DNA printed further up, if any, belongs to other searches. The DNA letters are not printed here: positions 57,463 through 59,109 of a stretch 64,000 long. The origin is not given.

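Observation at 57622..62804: Minimal split NRPS: hydroxylase-carrier fusion plus one C-A-T-TE module, so one A domain serves two carrier domains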

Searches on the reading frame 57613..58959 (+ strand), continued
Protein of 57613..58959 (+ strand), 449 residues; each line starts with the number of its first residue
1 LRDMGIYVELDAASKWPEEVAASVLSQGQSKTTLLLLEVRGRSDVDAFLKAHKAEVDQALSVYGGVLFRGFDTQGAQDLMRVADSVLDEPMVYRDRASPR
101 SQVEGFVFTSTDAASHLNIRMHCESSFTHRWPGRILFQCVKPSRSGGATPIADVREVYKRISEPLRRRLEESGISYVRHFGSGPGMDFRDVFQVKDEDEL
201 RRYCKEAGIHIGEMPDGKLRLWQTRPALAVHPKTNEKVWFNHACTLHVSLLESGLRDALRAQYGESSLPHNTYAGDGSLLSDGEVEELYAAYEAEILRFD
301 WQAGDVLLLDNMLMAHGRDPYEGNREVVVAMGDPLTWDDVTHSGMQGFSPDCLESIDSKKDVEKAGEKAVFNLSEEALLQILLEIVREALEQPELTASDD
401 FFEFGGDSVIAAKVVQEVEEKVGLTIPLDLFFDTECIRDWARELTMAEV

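Call 10: find_homologous_proteins(query=window:57613-58959:+, max_evalue=1e-10)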
Query window:57613-58959:+ (449 aa): 189 proteins with E <= 1e-10 among 8000 candidates; the best 120 are listed.
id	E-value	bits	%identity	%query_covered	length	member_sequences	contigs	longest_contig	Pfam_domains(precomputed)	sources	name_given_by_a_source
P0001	6.9e-297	1002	99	99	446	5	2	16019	PF02668.23,PF00550.32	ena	-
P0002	5.8e-158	544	58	95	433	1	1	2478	PF02668.23,PF00550.32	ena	-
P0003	6.8e-151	521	56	93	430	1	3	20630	PF02668.23,PF00550.32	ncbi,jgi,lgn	ncbi:MAG: acyl carrier protein/alpha-ketoglutarate-dependent taurine dioxygenase [Limisphaerales bac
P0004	1.3e-89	319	42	84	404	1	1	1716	PF02668.23,PF00550.32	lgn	-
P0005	2.7e-87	312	38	91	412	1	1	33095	PF02668.23,PF00550.32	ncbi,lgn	-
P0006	1.6e-83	299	39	91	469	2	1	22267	PF02668.23,PF00550.32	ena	-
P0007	1.1e-81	293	47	65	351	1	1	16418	PF02668.23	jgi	jgi:alpha-ketoglutarate-dependent taurine dioxygenase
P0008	1.2e-77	280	48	65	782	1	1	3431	PF00668.26,PF02668.23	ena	-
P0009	3.2e-76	275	44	66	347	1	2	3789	PF02668.23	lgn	-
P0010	1.3e-75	273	45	67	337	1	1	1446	PF02668.23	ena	-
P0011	8.8e-75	270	46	68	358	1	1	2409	PF02668.23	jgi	jgi:alpha-ketoglutarate-dependent taurine dioxygenase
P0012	4.9e-74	268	42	70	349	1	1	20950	PF02668.23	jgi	jgi:alpha-ketoglutarate-dependent taurine dioxygenase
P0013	5.2e-74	268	44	66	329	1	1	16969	PF02668.23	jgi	jgi:alpha-ketoglutarate-dependent taurine dioxygenase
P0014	6.0e-74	268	44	66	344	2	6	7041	PF02668.23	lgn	-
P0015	1.0e-73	267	43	70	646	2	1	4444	PF02668.23,PF10111.15,PF13641.13,PF00535.33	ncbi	-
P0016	2.1e-73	266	42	73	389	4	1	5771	PF02668.23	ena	-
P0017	6.6e-73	264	44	68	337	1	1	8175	PF02668.23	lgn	-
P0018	8.2e-73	264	43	63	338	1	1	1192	PF02668.23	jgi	jgi:alpha-ketoglutarate-dependent taurine dioxygenase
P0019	1.8e-72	263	45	63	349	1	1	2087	PF02668.23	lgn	-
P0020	2.2e-71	259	43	66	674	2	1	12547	PF00668.26,PF02668.23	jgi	jgi:alpha-ketoglutarate-dependent taurine dioxygenase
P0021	3.0e-71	259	41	66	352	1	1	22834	PF02668.23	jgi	jgi:alpha-ketoglutarate-dependent taurine dioxygenase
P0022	1.1e-70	257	43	65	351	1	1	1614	PF02668.23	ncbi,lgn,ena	-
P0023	1.2e-70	257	43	66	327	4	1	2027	PF02668.23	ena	-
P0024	2.4e-70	256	43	66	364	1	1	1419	PF02668.23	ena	-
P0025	2.6e-70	256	41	73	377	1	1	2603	PF02668.23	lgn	-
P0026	3.0e-70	255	42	68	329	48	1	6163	PF02668.23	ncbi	-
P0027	4.1e-70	255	40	73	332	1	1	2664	PF02668.23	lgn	-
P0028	1.3e-69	253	43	66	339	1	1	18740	PF02668.23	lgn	-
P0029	3.2e-69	252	40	71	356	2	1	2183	PF02668.23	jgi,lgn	jgi:alpha-ketoglutarate-dependent taurine dioxygenase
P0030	4.0e-69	252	44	63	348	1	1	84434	PF02668.23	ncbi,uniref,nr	ncbi:TauD/TfdA family dioxygenase [Streptomyces pinistramenti]|uniref:TauD/TfdA family dioxygenase n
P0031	9.2e-69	251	43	67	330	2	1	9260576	PF02668.23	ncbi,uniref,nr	ncbi:TauD/TfdA family dioxygenase [Streptomyces sp. FXJ1.172]|uniref:TauD/TfdA family dioxygenase n=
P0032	1.7e-68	250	40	70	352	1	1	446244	PF02668.23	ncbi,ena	-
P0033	1.8e-68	250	39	68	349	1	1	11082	PF02668.23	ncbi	-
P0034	2.0e-68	249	41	67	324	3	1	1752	PF02668.23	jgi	jgi:alpha-ketoglutarate-dependent taurine dioxygenase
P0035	9.9e-68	247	45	57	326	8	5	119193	PF02668.23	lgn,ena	-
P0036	2.7e-67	246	42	63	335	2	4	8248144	PF02668.23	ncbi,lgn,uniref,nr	ncbi:TauD/TfdA family dioxygenase [Actinosynnema mirum]|uniref:Taurine catabolism dioxygenase TauD/T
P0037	2.8e-67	246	41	64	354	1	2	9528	PF02668.23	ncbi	-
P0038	2.8e-67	246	42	63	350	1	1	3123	PF02668.23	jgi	jgi:alpha-ketoglutarate-dependent taurine dioxygenase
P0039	2.8e-67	246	41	69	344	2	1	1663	PF02668.23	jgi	jgi:alpha-ketoglutarate-dependent taurine dioxygenase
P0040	4.8e-67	245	44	62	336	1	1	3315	PF02668.23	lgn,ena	-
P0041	1.1e-66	244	41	67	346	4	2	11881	PF02668.23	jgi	jgi:alpha-ketoglutarate-dependent taurine dioxygenase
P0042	1.1e-66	244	42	63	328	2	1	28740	PF02668.23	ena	-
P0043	1.3e-66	243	42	68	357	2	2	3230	PF02668.23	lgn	-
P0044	1.5e-66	243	42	63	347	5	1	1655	PF02668.23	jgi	jgi:alpha-ketoglutarate-dependent taurine dioxygenase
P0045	1.7e-66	243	43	60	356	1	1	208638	PF02668.23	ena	-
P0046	3.4e-66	242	42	64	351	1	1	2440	PF02668.23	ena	-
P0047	4.5e-66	242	40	64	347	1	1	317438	PF02668.23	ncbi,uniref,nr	ncbi:TauD/TfdA family dioxygenase [Corallococcus macrosporus]|uniref:TauD/TfdA family dioxygenase n=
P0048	1.2e-65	240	39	70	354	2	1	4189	PF02668.23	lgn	-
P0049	2.6e-65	239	41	67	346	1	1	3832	PF02668.23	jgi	jgi:alpha-ketoglutarate-dependent taurine dioxygenase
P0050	1.1e-64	237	41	64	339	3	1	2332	PF02668.23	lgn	-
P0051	2.1e-64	236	39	66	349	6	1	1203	PF02668.23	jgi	jgi:alpha-ketoglutarate-dependent taurine dioxygenase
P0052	2.9e-64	236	41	64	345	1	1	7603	PF02668.23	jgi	jgi:alpha-ketoglutarate-dependent taurine dioxygenase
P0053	3.2e-64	236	42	64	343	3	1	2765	PF02668.23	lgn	-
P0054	3.4e-64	235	41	62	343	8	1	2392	PF02668.23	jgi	jgi:alpha-ketoglutarate-dependent taurine dioxygenase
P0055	4.9e-64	235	40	70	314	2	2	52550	PF02668.23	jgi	jgi:alpha-ketoglutarate-dependent taurine dioxygenase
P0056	5.4e-64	235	40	60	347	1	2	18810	PF02668.23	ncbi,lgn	-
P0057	7.4e-64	234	42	65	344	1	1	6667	PF02668.23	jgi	jgi:alpha-ketoglutarate-dependent taurine dioxygenase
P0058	1.4e-63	233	38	65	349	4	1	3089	PF02668.23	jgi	jgi:alpha-ketoglutarate-dependent taurine dioxygenase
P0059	1.8e-63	233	41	64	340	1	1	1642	PF02668.23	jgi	jgi:alpha-ketoglutarate-dependent taurine dioxygenase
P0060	3.0e-63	232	46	55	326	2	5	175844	PF02668.23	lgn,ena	-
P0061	3.3e-63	232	39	70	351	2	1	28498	PF02668.23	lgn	-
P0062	3.6e-63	232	42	63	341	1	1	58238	PF02668.23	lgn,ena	-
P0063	4.1e-63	232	40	63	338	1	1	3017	PF02668.23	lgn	-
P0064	7.5e-63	231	37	70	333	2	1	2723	PF02668.23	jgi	jgi:alpha-ketoglutarate-dependent taurine dioxygenase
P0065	1.5e-62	230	41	61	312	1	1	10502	PF02668.23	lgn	-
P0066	2.7e-62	229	41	62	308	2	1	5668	PF02668.23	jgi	jgi:alpha-ketoglutarate-dependent taurine dioxygenase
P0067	2.8e-62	229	40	70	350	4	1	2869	PF02668.23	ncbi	ncbi:MAG TPA: TauD/TfdA family dioxygenase [Pyrinomonadaceae bacterium]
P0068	3.8e-62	229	42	64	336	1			PF02668.23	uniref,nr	uniref:SyrP-like protein n=1 Tax=uncultured bacterium esnapd14 TaxID=1366594 RepID=S5TL62_9BACT|nr:S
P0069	5.8e-62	228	41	63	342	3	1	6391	PF02668.23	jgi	jgi:alpha-ketoglutarate-dependent taurine dioxygenase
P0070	1.1e-61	227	37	70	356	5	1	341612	PF02668.23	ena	-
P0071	1.4e-61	227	42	62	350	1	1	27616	PF02668.23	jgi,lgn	jgi:alpha-ketoglutarate-dependent taurine dioxygenase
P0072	1.5e-61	227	40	65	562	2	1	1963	PF00668.26,PF02668.23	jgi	jgi:alpha-ketoglutarate-dependent taurine dioxygenase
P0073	1.7e-61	227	39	68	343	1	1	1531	PF02668.23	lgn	-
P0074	1.9e-61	226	40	64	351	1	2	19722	PF02668.23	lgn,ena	-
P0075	2.2e-61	226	40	71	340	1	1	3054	PF02668.23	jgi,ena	-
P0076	3.4e-61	226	40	64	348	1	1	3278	PF02668.23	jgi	jgi:alpha-ketoglutarate-dependent taurine dioxygenase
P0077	5.3e-61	225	43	61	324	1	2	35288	PF02668.23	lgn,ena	-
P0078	5.6e-61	225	41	55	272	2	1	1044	PF02668.23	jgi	jgi:hypothetical protein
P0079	8.7e-61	224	42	65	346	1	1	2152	PF02668.23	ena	-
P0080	3.0e-60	222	38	63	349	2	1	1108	PF02668.23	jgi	jgi:alpha-ketoglutarate-dependent taurine dioxygenase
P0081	1.6e-59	220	36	68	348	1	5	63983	PF02668.23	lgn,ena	-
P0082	1.9e-59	220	40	61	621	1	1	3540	PF02668.23,PF00596.28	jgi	jgi:ribulose-5-phosphate 4-epimerase/fuculose-1-phosphate aldolase/alpha-ketoglutarate-dependent tau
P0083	4.2e-59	219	39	65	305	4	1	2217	PF02668.23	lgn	-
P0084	4.2e-59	219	42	64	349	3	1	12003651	PF02668.23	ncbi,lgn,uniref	ncbi:TauD/TfdA family dioxygenase [Sorangium sp. So ce362]|uniref:TauD/TfdA family dioxygenase n=1 T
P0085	4.3e-59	219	39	64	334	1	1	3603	PF02668.23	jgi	jgi:alpha-ketoglutarate-dependent taurine dioxygenase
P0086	5.0e-59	218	40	71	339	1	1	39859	PF02668.23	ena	-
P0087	1.9e-58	217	39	67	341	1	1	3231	PF02668.23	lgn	-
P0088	4.0e-58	215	38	66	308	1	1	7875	PF02668.23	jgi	jgi:alpha-ketoglutarate-dependent taurine dioxygenase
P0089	6.3e-58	215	39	61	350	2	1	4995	PF02668.23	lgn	-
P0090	2.3e-56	210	39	68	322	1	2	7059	PF02668.23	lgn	-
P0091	3.7e-56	209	36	68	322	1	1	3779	PF02668.23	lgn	-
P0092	2.1e-55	207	37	64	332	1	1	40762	PF02668.23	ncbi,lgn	-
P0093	2.9e-55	206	40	64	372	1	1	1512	PF02668.23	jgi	jgi:alpha-ketoglutarate-dependent taurine dioxygenase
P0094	5.8e-55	205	38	65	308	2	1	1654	PF02668.23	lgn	-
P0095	7.9e-55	205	38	67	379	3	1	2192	PF02668.23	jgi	jgi:alpha-ketoglutarate-dependent taurine dioxygenase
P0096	8.8e-55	204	36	68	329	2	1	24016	PF02668.23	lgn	-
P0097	1.5e-54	204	37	69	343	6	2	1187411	PF02668.23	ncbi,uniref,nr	ncbi:TauD/TfdA family dioxygenase [Streptomyces triculaminicus]|uniref:TauD/TfdA family dioxygenase 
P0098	1.8e-54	203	34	71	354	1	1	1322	PF02668.23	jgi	jgi:alpha-ketoglutarate-dependent taurine dioxygenase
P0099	2.2e-54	203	41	62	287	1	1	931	PF02668.23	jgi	jgi:hypothetical protein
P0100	1.4e-53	200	37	62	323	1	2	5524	PF02668.23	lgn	-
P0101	2.2e-53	200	37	64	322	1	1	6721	PF02668.23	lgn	-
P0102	3.3e-53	199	36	68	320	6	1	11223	PF02668.23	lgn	-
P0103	9.7e-53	198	36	65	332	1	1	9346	PF02668.23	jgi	jgi:alpha-ketoglutarate-dependent taurine dioxygenase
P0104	1.6e-52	197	37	64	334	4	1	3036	PF02668.23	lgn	-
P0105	2.0e-52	197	37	63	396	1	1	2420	PF02668.23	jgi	-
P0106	2.2e-52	197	39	63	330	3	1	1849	PF02668.23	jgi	-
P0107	3.2e-52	196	37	69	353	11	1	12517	PF02668.23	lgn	-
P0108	3.9e-52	196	36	67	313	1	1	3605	PF02668.23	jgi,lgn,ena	-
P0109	1.8e-51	194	34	71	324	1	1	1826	PF02668.23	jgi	-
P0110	2.0e-51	193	39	64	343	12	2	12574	PF02668.23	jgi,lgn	jgi:alpha-ketoglutarate-dependent taurine dioxygenase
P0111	7.3e-51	192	36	63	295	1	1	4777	PF02668.23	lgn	-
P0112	9.4e-51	191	37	61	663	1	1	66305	PF02668.23,PF12697.14,PF00561.27,PF00975.27,PF12146.16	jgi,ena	-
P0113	2.6e-50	190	37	61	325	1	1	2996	PF02668.23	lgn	-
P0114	2.7e-50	190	34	65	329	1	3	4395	PF02668.23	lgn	-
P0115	2.8e-50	190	38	64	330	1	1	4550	PF02668.23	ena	-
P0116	3.1e-50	189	35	67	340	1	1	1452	PF02668.23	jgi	jgi:alpha-ketoglutarate-dependent taurine dioxygenase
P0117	1.1e-49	188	35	64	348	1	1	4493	PF02668.23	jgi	jgi:alpha-ketoglutarate-dependent taurine dioxygenase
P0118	1.5e-49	187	35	65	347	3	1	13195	PF02668.23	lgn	-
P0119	2.0e-49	187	37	65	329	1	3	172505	PF02668.23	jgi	jgi:alpha-ketoglutarate-dependent taurine dioxygenase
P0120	6.8e-49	185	37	61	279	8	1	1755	PF02668.23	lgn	-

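Call 11: find_encoding_contigs(protein=P0003, flank=10000, max_places=3)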
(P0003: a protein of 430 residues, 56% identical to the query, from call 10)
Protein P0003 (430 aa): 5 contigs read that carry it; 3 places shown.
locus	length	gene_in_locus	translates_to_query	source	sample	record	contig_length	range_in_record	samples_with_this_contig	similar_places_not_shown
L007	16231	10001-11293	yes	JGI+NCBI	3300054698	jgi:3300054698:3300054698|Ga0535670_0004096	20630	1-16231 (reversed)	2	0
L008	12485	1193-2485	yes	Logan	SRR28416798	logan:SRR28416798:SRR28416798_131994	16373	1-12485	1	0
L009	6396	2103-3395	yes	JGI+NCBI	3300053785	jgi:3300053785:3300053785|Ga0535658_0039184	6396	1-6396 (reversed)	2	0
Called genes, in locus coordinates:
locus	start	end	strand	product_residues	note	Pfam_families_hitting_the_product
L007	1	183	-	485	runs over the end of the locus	PF00474:SSF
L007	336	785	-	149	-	PF01957:NfeD (weak)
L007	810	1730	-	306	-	PF01145:Band_7, PF16200:Band_7_C (weak)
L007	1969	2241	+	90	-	PF20075:DUF6471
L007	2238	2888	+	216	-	PF17784:Sulfotransfer_4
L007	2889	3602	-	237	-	-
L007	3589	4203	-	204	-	PF04542:Sigma70_r2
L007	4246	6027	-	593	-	PF12450:vWF_A, PF00092:VWA, PF13519:VWA_2, PF13768:VWA_3, PF12034:YfbK_C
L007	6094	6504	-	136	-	PF00293:NUDIX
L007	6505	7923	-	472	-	PF01425:Amidase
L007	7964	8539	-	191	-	PF13489:Methyltransf_23, PF08241:Methyltransf_11 (weak), PF08242:Methyltransf_12, PF13649:Methyltransf_25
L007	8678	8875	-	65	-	-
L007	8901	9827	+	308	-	PF04542:Sigma70_r2, PF08281:Sigma70_r4_2 (weak), PF20239:DUF6596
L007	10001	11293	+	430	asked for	PF02668:TauD, PF00550:PP-binding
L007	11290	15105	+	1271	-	PF00668:Condensation, PF00501:AMP-binding, PF00550:PP-binding, PF00975:Thioesterase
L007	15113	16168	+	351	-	PF02239:Cytochrom_D1 (faint), PF25174:Beta-prop_THOC3 (faint)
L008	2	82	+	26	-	?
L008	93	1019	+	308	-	PF04542:Sigma70_r2, PF08281:Sigma70_r4_2 (weak), PF20239:DUF6596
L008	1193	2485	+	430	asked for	PF02668:TauD, PF00550:PP-binding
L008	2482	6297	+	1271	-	PF00668:Condensation, PF00501:AMP-binding, PF00550:PP-binding, PF00975:Thioesterase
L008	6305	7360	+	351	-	PF02239:Cytochrom_D1 (faint), PF25174:Beta-prop_THOC3 (faint)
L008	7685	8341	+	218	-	PF00300:His_Phos_1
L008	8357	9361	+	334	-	PF00296:Bac_luciferase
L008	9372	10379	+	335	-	PF00296:Bac_luciferase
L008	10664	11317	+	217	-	PF01464:SLT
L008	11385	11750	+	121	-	-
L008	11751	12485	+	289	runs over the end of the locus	PF00296:Bac_luciferase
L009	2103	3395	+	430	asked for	PF02668:TauD, PF00550:PP-binding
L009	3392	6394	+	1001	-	PF00668:Condensation, PF00501:AMP-binding, PF00550:PP-binding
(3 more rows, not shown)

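Call 12: find_encoding_contigs(protein=P0005, flank=10000, max_places=3)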
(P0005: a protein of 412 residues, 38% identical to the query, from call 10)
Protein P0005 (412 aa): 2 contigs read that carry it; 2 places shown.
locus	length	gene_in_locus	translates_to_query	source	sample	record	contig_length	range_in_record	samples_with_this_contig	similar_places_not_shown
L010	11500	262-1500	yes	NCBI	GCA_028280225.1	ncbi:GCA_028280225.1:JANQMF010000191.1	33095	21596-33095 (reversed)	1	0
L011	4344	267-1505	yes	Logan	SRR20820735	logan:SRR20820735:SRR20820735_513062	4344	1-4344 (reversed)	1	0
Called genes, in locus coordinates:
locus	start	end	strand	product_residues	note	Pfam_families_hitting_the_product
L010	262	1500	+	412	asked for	PF02668:TauD, PF00550:PP-binding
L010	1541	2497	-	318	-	-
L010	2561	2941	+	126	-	PF01382:Avidin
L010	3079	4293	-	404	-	PF07995:GSDH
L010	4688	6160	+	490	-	PF00732:GMC_oxred_N, PF01266:DAO (faint), PF07992:Pyr_redox_2 (faint), PF05199:GMC_oxred_C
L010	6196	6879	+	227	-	PF00440:TetR_N, PF13972:TetR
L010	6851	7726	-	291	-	PF04116:FA_hydroxylase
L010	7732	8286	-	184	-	PF00440:TetR_N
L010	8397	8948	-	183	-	PF07298:NnrU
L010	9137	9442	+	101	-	PF12840:HTH_20, PF01022:HTH_5, PF12802:MarR_2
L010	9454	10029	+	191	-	PF08327:AHSA1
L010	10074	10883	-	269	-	PF10067:DUF2306 (weak)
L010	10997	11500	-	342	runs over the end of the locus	PF02333:Phytase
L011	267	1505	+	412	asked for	PF02668:TauD, PF00550:PP-binding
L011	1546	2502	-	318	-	-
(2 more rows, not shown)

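Call 13: find_encoding_contigs(protein=P0006, flank=10000, max_places=3)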
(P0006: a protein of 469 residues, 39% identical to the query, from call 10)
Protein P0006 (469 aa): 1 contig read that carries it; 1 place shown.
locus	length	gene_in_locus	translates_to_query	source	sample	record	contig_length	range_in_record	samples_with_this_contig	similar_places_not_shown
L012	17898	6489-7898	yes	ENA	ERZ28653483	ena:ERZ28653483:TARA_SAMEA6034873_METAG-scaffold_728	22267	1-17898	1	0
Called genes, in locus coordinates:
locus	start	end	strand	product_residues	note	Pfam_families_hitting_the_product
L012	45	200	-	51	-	-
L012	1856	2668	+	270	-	PF00353:HemolysinCabind (weak)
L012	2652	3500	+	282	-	PF08241:Methyltransf_11, PF13649:Methyltransf_25 (weak)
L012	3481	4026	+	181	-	-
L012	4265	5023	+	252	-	-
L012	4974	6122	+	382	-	PF04738:Lant_dehydr_N (weak)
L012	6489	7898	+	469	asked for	PF02668:TauD, PF00550:PP-binding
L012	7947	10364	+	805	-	PF00668:Condensation, PF00501:AMP-binding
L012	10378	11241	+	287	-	PF08241:Methyltransf_11, PF13649:Methyltransf_25 (weak)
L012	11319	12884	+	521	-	PF00743:FMO-like, PF01494:FAD_binding_3 (faint), PF03486:HI0933_like (faint), PF07992:Pyr_redox_2, PF13450:NAD_binding_8 (faint), PF13738:Pyr_redox_3, PF13434:Lys_Orn_oxgnase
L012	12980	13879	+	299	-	PF00501:AMP-binding, PF13193:AMP-binding_C, PF00550:PP-binding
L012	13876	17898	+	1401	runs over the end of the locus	PF18563:TubC_N, PF00668:Condensation, PF00501:AMP-binding, PF13193:AMP-binding_C, PF00550:PP-binding, PF00975:Thioesterase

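Call 15: search_protein_families(library=ncbifam, proteins=[window:57613-58959:+], max_evalue=0.001)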
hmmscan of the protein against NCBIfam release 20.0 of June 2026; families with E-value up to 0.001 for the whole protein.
window:57613-58959:+ (449 aa): 6 families
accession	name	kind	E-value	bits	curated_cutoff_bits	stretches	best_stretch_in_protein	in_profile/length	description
TIGR02410.1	carnitine_TMLD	equivalog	8e-08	32.2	268.3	0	113-163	173-223/362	trimethyllysine dioxygenase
TIGR03443.1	alpha_am_amid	equivalog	2.1e-07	28.7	1030.1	1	362-444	837-917/1390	L-aminoadipate-semialdehyde dehydrogenase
NF004282.0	PRK05691.1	subfamily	2.4e-06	23.8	4090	1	379-445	1640-1706/4334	non-ribosomal peptide synthase/polyketide synthase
NF038078.1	NRPS_MxcG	equivalog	9.8e-05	19.8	2300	1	361-446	958-1043/1442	myxochelin non-ribosomal peptide synthetase MxcG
NF047350.1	aureusi_NRPS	equivalog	0.00019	18.4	2500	1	375-439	1922-1985/2373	aureusimine non-ribosomal peptide synthetase AusA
NF041363.1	GntD_guanitoxin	equivalog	0.00067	19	345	0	286-323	271-308/341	guanitoxin biosynthesis L-enduracididine beta-hydroxylase GntD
